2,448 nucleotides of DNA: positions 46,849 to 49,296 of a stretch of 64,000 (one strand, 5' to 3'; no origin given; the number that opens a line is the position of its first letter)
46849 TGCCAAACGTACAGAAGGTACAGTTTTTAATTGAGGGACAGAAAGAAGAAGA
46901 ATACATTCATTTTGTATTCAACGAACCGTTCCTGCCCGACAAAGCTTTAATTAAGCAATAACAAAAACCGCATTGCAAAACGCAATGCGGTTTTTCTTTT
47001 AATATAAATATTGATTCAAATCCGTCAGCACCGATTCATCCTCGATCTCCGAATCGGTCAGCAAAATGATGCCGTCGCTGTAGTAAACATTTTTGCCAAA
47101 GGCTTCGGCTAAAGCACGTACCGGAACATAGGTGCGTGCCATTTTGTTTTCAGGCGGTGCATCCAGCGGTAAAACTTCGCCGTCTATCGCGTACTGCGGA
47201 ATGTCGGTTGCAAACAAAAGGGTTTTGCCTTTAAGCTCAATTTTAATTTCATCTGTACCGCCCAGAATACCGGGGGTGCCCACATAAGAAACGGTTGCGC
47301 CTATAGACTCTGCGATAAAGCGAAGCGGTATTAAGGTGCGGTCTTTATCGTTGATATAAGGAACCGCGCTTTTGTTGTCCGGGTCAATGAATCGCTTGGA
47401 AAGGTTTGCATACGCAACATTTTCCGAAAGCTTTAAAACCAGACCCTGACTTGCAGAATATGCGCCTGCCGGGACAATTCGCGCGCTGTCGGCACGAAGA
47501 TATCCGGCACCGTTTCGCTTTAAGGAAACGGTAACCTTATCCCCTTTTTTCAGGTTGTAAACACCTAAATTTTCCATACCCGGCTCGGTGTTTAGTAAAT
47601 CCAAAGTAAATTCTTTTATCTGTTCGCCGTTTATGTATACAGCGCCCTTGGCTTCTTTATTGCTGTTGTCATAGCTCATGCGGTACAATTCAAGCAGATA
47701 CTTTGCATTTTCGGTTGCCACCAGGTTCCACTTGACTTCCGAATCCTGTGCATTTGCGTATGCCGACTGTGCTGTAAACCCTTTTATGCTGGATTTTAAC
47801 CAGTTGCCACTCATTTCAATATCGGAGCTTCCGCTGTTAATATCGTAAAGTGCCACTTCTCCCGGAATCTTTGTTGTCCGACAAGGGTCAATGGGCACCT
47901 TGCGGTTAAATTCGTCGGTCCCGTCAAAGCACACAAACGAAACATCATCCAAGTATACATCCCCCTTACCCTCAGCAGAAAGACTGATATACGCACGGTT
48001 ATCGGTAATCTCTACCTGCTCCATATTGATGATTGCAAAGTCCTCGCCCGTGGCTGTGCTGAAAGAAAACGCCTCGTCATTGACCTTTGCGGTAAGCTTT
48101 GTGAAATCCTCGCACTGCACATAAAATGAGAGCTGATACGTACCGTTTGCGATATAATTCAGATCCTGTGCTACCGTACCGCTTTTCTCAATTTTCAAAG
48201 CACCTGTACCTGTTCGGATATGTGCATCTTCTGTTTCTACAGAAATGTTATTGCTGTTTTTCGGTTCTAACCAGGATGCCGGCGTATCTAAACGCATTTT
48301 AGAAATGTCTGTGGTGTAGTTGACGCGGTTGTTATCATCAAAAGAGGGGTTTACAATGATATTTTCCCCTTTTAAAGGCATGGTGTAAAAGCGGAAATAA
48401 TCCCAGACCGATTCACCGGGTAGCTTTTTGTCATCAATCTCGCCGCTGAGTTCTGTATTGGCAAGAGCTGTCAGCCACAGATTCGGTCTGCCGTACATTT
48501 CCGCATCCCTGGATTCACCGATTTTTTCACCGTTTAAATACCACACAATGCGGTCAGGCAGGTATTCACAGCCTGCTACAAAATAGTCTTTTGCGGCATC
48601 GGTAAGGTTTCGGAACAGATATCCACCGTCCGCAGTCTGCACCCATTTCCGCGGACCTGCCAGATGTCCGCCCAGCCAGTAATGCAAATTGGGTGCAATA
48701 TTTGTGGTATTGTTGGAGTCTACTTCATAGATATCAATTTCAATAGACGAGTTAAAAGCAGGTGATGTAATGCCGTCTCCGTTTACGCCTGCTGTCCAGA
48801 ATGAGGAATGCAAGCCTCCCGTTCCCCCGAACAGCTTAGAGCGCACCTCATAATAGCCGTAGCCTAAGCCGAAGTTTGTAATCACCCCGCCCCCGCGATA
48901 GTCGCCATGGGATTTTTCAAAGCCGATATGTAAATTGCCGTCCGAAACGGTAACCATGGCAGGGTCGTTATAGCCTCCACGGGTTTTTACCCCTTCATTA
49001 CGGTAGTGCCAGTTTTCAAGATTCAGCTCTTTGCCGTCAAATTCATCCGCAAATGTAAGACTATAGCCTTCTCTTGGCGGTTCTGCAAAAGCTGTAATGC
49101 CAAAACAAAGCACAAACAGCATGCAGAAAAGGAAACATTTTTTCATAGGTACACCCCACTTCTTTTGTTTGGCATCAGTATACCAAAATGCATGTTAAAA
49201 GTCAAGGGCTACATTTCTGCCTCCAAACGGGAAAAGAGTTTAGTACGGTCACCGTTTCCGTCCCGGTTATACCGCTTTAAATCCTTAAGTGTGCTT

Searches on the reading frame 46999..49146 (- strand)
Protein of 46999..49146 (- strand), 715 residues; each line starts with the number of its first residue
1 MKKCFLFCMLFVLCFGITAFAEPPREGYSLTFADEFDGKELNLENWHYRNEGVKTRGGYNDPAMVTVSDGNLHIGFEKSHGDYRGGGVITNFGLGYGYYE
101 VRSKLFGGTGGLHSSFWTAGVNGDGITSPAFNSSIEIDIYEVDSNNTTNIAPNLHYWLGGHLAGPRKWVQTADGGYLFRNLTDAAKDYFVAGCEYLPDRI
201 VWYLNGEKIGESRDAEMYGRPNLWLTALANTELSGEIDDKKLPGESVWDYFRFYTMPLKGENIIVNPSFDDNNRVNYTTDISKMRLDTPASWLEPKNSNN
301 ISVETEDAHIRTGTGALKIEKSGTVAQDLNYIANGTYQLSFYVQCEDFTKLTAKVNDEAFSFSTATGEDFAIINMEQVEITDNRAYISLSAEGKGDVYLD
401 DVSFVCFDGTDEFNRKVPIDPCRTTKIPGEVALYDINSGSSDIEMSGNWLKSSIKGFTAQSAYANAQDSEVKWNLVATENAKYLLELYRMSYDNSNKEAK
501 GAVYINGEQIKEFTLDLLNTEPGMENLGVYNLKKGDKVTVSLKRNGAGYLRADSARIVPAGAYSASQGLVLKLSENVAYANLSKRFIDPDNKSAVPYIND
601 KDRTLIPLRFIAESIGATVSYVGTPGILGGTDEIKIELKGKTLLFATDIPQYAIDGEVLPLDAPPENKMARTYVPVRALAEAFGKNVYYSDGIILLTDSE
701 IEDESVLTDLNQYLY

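Call 77: search_protein_families(library=pfam, proteins=[window:46999-49146:-], max_evalue=0.00001)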
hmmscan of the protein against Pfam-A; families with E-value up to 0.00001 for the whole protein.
window:46999-49146:- (715 aa): 3 families
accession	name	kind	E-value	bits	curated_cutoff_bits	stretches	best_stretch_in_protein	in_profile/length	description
PF07833.16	Cu_amine_oxidN1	-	6.4e-18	65.1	24.2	1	594-691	11-101/108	Copper amine oxidase N-terminal domain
PF00722.28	Glyco_hydro_16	-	2e-08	34.4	22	1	65-218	14-141/175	Glycosyl hydrolases family 16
PF25275.1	Golvesin_C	-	6.5e-08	33.1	31.6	1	438-558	6-131/132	Golvesin C-terminal domain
